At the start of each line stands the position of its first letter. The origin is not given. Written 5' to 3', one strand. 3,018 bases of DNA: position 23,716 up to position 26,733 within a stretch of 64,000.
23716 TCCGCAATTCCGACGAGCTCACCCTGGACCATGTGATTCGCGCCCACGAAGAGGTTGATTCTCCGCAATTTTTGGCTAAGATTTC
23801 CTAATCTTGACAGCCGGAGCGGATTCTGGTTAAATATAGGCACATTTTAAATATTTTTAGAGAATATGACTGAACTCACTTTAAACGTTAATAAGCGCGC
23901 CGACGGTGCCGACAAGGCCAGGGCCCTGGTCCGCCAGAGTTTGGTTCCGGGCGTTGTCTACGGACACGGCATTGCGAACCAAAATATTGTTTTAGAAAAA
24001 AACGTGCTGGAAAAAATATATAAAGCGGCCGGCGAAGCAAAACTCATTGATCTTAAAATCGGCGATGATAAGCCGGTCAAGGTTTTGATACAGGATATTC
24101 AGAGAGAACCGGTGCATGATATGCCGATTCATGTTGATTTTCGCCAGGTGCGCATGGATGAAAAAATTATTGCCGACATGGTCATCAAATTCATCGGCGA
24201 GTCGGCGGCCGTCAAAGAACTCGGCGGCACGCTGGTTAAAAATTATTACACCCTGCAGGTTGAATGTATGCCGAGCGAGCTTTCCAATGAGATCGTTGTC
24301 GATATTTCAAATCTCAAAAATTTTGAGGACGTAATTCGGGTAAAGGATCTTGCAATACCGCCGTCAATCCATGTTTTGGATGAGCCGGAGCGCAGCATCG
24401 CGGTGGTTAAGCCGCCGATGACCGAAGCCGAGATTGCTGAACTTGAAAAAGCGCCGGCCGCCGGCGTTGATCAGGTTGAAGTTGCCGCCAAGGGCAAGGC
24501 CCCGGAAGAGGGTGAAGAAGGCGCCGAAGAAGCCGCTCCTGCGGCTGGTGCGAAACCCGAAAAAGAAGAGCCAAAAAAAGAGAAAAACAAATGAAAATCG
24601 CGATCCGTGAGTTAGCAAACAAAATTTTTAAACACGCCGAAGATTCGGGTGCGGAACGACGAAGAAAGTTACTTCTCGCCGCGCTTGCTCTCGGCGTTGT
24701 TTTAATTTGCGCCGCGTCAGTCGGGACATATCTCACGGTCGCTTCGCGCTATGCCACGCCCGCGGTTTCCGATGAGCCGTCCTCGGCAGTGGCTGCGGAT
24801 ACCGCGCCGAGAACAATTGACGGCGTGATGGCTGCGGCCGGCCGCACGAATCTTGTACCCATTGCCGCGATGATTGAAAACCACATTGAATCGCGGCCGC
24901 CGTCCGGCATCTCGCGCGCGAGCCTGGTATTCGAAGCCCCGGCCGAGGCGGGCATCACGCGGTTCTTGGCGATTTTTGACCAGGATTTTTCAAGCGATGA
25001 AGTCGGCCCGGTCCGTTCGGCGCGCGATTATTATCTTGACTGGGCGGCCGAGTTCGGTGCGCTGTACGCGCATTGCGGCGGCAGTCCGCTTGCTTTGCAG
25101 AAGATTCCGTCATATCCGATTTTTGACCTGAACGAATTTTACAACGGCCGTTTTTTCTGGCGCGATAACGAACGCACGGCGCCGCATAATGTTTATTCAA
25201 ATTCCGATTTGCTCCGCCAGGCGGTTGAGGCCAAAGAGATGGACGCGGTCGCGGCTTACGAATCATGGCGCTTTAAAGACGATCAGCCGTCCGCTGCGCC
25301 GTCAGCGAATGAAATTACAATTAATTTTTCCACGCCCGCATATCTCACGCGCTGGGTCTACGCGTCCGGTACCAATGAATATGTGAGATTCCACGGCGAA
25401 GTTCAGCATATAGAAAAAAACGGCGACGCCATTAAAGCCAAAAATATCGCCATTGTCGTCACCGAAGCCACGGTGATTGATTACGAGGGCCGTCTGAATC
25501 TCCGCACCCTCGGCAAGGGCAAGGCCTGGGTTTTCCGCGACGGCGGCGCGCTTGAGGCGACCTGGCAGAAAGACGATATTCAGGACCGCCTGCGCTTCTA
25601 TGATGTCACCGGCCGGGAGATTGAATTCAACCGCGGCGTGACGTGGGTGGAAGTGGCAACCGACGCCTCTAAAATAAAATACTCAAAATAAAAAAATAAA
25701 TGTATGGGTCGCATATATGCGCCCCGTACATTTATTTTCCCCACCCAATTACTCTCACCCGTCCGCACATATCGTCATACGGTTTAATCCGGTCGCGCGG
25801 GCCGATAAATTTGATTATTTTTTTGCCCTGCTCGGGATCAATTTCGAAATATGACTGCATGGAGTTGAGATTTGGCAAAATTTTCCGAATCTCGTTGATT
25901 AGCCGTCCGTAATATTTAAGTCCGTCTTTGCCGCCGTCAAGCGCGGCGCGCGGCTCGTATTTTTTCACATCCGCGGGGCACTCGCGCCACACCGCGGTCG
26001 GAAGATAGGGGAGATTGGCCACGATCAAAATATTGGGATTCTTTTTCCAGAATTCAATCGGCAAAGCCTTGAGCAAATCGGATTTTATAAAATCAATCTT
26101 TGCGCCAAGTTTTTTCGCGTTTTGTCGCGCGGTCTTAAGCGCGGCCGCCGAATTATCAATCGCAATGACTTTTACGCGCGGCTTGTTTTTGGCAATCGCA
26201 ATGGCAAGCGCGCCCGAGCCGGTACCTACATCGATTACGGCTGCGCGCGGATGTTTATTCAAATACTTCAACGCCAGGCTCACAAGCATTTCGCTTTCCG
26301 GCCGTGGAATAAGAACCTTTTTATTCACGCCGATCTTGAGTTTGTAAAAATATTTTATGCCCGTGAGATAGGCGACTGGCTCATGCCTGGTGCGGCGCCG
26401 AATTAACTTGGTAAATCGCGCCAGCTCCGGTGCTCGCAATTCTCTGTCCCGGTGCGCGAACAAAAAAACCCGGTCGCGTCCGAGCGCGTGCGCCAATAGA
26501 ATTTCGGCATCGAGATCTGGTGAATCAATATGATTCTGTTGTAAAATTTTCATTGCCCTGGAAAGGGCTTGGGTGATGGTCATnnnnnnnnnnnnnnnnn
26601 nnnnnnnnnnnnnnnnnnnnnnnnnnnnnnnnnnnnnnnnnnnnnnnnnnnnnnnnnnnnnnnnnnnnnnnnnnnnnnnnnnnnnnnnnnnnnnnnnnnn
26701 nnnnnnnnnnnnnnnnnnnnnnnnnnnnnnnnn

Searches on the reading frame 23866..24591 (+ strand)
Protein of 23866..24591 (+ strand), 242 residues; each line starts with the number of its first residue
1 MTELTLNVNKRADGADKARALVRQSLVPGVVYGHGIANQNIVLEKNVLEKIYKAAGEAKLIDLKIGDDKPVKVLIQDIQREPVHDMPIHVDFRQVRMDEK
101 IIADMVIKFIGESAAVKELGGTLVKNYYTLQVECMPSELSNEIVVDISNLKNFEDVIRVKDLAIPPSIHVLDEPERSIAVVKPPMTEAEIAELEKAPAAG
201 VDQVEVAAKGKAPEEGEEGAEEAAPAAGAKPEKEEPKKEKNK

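Call 22: search_protein_families(library=pfam, proteins=[window:23866-24591:+], max_evalue=0.01)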
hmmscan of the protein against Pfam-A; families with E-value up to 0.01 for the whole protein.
window:23866-24591:+ (242 aa): 2 families
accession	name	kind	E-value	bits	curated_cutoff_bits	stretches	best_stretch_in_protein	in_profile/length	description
PF01386.24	Ribosomal_L25p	-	2.2e-21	76.5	23.6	1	6-92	1-82/82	Ribosomal L25p family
PF14693.11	Ribosomal_TL5_C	-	4.9e-17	62.5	27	1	102-184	3-83/84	Ribosomal protein TL5, C-terminal domain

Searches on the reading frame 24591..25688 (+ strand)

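Call 22: search_protein_families(library=pfam, proteins=[window:24591-25688:+], max_evalue=0.01)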
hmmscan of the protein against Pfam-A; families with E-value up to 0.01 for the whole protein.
window:24591-25688:+ (366 aa): 2 families
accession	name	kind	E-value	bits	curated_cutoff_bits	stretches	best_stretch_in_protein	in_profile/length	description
PF11258.13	DUF3048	-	2.6e-40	138.4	25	1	87-216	13-146/148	Protein of unknown function (DUF3048) N-terminal domain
PF17479.7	DUF3048_C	-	4.5e-24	85.5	25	1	242-353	1-114/114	Protein of unknown function (DUF3048) C-terminal domain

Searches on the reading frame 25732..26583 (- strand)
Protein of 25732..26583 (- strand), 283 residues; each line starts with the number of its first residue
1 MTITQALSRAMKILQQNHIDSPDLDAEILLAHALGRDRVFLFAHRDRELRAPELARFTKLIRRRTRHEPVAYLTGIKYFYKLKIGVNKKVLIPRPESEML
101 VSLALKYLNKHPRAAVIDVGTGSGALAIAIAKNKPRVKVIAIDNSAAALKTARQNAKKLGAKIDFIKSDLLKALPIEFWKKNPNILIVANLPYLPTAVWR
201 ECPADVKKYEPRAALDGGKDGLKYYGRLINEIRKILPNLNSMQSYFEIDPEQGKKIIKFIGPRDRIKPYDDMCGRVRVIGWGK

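Call 22: search_protein_families(library=pfam, proteins=[window:25735-26583:-], max_evalue=0.01)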
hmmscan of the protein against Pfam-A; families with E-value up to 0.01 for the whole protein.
window:25735-26583:- (283 aa): 22 families
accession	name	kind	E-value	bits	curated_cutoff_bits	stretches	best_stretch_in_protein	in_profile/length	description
PF17827.6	PrmC_N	-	4.4e-23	82.1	23.4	1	5-75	1-71/71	PrmC N-terminal domain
PF13847.12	Methyltransf_31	-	7.9e-13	48.8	27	1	112-183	3-74/145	Methyltransferase domain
PF05175.20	MTS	-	1.7e-12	47.7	23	1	103-175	22-95/170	Methyltransferase small domain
PF13649.12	Methyltransf_25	-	3.3e-11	44.2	27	1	116-199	1-82/97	Methyltransferase domain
PF06325.19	PrmA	-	6.3e-09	36.2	22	1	111-190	160-233/296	Ribosomal protein L11 methyltransferase (PrmA)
PF00398.26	RrnaAD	-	2.6e-07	30.5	24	1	100-193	18-109/263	Ribosomal RNA adenine dimethylase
PF24675.1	NpmA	-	2.4e-06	27.4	60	1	106-157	17-68/214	16S rRNA (adenine(1408)-N(1))-methyltransferase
PF08242.18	Methyltransf_12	-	5.9e-06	27.4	30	1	117-166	1-54/98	Methyltransferase domain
PF01135.25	PCMT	-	6.3e-06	26.5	20.3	1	99-162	60-124/210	Protein-L-isoaspartate(D-aspartate) O-methyltransferase (PCMT)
PF08241.18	Methyltransf_11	-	6.5e-06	27.1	21.2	1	117-175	1-55/95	Methyltransferase domain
PF02390.23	Methyltransf_4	-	9.9e-06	25.6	24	1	114-175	3-65/173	Putative methyltransferase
PF12847.13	Methyltransf_18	-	1.2e-05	25.8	27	1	113-174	15-78/151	Methyltransferase domain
PF00891.24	Methyltransf_2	-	2.2e-05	24.4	22.3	1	100-175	50-126/210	O-methyltransferase domain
PF13679.12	Methyltransf_32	-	6.3e-05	23.4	27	1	104-167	17-86/143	Methyltransferase domain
PF01170.24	UPF0020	-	0.00015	22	22.3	1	125-194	65-132/197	RMKL-like, methyltransferase domain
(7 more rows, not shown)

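Call 25: find_encoding_contigs(protein=window:25732-26583:-, flank=10000, max_places=6)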
Protein window:25732-26583:- (283 aa): 3 contigs read that carry it; 1 place shown.
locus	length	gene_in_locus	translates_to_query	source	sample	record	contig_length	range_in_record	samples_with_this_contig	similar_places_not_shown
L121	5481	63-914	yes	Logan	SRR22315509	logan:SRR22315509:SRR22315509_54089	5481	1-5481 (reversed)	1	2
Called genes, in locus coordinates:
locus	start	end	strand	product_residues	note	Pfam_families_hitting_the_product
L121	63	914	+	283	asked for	PF17827:PrmC_N, PF01135:PCMT (weak), PF00398:RrnaAD (weak), PF05175:MTS, PF24675:NpmA (weak), PF06325:PrmA, PF13847:Methyltransf_31, PF13649:Methyltransf_25, +4 more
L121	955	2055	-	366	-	PF11258:DUF3048, PF17479:DUF3048_C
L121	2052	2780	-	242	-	PF01386:Ribosomal_L25p, PF14693:Ribosomal_TL5_C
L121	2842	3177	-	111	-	-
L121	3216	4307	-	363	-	PF01098:FTSW_RODA_SPOVE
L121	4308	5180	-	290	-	-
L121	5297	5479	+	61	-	?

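Call 63: find_homologous_proteins(query=window:25735-26583:-, max_evalue=1e-30)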
Query window:25735-26583:- (283 aa): 5858 proteins with E <= 1e-30 among 8000 candidates; the best 120 are listed.
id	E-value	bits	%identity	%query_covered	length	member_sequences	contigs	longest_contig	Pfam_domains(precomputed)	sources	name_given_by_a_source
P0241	3.5e-184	629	100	100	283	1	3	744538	PF00398.27,PF08241.19,PF13847.13,PF06325.20,PF05175.21,PF13649.13,PF02390.24,PF00891.25,PF01135.26,PF24675.2,PF17827.7,PF08242.19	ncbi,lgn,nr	ncbi:MAG: peptide chain release factor N(5)-glutamine methyltransferase [Patescibacteria group bacte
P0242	9.4e-99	348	58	100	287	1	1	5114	PF13847.13,PF06325.20,PF05175.21,PF13649.13,PF17827.7,PF08241.19,PF08242.19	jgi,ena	-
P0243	1.1e-95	338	55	100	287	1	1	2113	PF13847.13,PF06325.20,PF05175.21,PF13649.13,PF02390.24,PF17827.7,PF08241.19,PF08242.19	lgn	-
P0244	1.7e-95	338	55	100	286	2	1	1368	PF13847.13,PF06325.20,PF05175.21,PF13649.13,PF17827.7,PF10294.16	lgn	-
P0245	5.9e-93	329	55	100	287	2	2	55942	PF13847.13,PF00398.27,PF06325.20,PF05175.21,PF13649.13,PF17827.7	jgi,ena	-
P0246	1.8e-92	328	54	100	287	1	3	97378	PF13847.13,PF06325.20,PF05175.21,PF13649.13,PF17827.7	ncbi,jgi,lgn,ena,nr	ncbi:peptide chain release factor N(5)-glutamine methyltransferase [Candidatus Saccharibacteria bact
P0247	2.5e-92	327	54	100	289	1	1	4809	PF13847.13,PF06325.20,PF05175.21,PF13649.13,PF01135.26,PF17827.7,PF08241.19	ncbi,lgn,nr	ncbi:peptide chain release factor N(5)-glutamine methyltransferase [Patescibacteria group bacterium]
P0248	1.2e-91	325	55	100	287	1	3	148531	PF13847.13,PF06325.20,PF05175.21,PF13649.13,PF02390.24,PF17827.7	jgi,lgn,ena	-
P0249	3.2e-90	320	54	100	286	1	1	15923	PF13847.13,PF06325.20,PF05175.21,PF13649.13,PF01135.26,PF17827.7,PF08241.19,PF08242.19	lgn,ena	-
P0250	2.0e-86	308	52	100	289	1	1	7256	PF13847.13,PF06325.20,PF05175.21,PF13649.13,PF02390.24,PF00891.25,PF17827.7,PF08241.19,PF08242.19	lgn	-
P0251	4.5e-86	307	53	100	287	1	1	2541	PF13847.13,PF00398.27,PF06325.20,PF05175.21,PF13649.13,PF17827.7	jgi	jgi:release factor glutamine methyltransferase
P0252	3.3e-82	294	49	100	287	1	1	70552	PF13847.13,PF06325.20,PF05175.21,PF13649.13,PF17827.7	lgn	-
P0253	1.1e-68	250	46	99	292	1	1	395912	PF00398.27,PF06325.20,PF05175.21,PF13649.13,PF17827.7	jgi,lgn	jgi:release factor glutamine methyltransferase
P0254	3.1e-68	248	48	99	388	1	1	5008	PF13847.13,PF06325.20,PF05175.21,PF13649.13,PF00891.25,PF09445.17,PF17827.7,PF08241.19,PF08242.19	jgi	jgi:release factor glutamine methyltransferase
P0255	2.8e-67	245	47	98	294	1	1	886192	PF13847.13,PF00398.27,PF06325.20,PF05175.21,PF13649.13,PF12847.14,PF17827.7,PF08242.19,PF10294.16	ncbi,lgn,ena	-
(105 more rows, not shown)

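Call 64: find_encoding_contigs(protein=P0248, flank=6000, max_places=1)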
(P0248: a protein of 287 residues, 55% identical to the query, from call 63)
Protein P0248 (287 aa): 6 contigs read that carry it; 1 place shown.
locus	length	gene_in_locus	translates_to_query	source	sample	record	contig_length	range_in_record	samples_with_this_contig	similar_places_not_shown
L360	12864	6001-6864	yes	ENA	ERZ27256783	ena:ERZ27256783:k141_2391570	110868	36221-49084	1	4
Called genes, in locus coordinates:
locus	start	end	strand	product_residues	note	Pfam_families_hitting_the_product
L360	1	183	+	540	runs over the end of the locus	-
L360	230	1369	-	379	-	PF13200:DUF4015, PF14871:GHL6 (weak)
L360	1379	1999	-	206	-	PF00160:Pro_isomerase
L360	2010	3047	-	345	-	PF00438:S-AdoMet_synt_N, PF02772:S-AdoMet_synt_M, PF02773:S-AdoMet_synt_C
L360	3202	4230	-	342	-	PF02547:Queuosine_synth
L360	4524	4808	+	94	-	PF01197:Ribosomal_L31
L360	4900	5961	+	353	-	PF03462:PCRF, PF16326:ABC_tran_CTD (weak), PF00472:RF-1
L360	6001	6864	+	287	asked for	PF17827:PrmC_N, PF05175:MTS, PF06325:PrmA (weak), PF02390:Methyltransf_4 (weak), PF13847:Methyltransf_31, PF13649:Methyltransf_25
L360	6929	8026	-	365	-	PF11258:DUF3048, PF17479:DUF3048_C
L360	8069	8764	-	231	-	PF01386:Ribosomal_L25p, PF14693:Ribosomal_TL5_C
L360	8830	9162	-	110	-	-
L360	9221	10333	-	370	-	PF01098:FTSW_RODA_SPOVE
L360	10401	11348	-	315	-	-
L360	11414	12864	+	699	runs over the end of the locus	PF02518:HATPase_c, PF00204:DNA_gyraseB, PF01751:Toprim, PF00986:DNA_gyraseB_C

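Call 65: find_encoding_contigs(protein=P0246, flank=6000, max_places=1)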
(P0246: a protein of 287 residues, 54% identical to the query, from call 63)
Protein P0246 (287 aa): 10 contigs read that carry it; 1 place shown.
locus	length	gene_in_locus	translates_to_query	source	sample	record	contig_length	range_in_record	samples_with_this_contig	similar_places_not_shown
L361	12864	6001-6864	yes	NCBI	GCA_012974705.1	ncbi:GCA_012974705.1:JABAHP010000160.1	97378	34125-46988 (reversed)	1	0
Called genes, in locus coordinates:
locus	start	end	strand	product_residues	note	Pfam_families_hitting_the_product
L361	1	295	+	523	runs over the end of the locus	-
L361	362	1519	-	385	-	PF13200:DUF4015, PF14871:GHL6 (weak)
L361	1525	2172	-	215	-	PF00160:Pro_isomerase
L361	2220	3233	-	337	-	PF00438:S-AdoMet_synt_N, PF02772:S-AdoMet_synt_M, PF02773:S-AdoMet_synt_C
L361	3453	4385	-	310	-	PF02547:Queuosine_synth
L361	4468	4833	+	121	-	PF01197:Ribosomal_L31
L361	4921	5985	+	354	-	PF03462:PCRF, PF16326:ABC_tran_CTD (weak), PF00472:RF-1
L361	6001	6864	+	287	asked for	PF17827:PrmC_N, PF05175:MTS, PF06325:PrmA (weak), PF13847:Methyltransf_31, PF13649:Methyltransf_25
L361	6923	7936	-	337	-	PF11258:DUF3048, PF17479:DUF3048_C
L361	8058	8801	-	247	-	PF01386:Ribosomal_L25p, PF14693:Ribosomal_TL5_C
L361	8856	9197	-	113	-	-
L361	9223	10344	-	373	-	PF01098:FTSW_RODA_SPOVE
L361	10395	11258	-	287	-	-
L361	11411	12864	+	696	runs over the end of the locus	PF02518:HATPase_c, PF00204:DNA_gyraseB, PF01751:Toprim, PF00986:DNA_gyraseB_C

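Call 66: find_encoding_contigs(protein=P0245, flank=6000, max_places=1)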
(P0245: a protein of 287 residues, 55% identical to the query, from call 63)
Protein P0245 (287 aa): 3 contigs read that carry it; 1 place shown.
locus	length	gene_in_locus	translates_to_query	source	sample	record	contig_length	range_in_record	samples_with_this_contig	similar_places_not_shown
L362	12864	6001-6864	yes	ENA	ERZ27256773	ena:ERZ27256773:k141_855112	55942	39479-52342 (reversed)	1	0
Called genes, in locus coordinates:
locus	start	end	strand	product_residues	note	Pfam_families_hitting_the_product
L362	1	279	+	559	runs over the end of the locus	-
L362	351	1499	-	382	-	PF13200:DUF4015, PF14871:GHL6 (weak)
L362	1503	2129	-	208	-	PF00160:Pro_isomerase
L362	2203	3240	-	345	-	PF00438:S-AdoMet_synt_N, PF02772:S-AdoMet_synt_M, PF02773:S-AdoMet_synt_C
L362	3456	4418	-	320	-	PF02547:Queuosine_synth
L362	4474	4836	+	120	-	PF01197:Ribosomal_L31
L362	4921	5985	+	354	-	PF03462:PCRF, PF16326:ABC_tran_CTD (weak), PF00472:RF-1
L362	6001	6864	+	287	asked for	PF17827:PrmC_N, PF00398:RrnaAD (weak), PF05175:MTS, PF06325:PrmA (weak), PF13847:Methyltransf_31, PF13649:Methyltransf_25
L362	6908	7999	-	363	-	PF11258:DUF3048, PF17479:DUF3048_C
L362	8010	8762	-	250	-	PF01386:Ribosomal_L25p, PF14693:Ribosomal_TL5_C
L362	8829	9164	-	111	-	-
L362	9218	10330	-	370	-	PF01098:FTSW_RODA_SPOVE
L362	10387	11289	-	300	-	-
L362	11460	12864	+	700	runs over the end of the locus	PF02518:HATPase_c, PF00204:DNA_gyraseB, PF01751:Toprim, PF00986:DNA_gyraseB_C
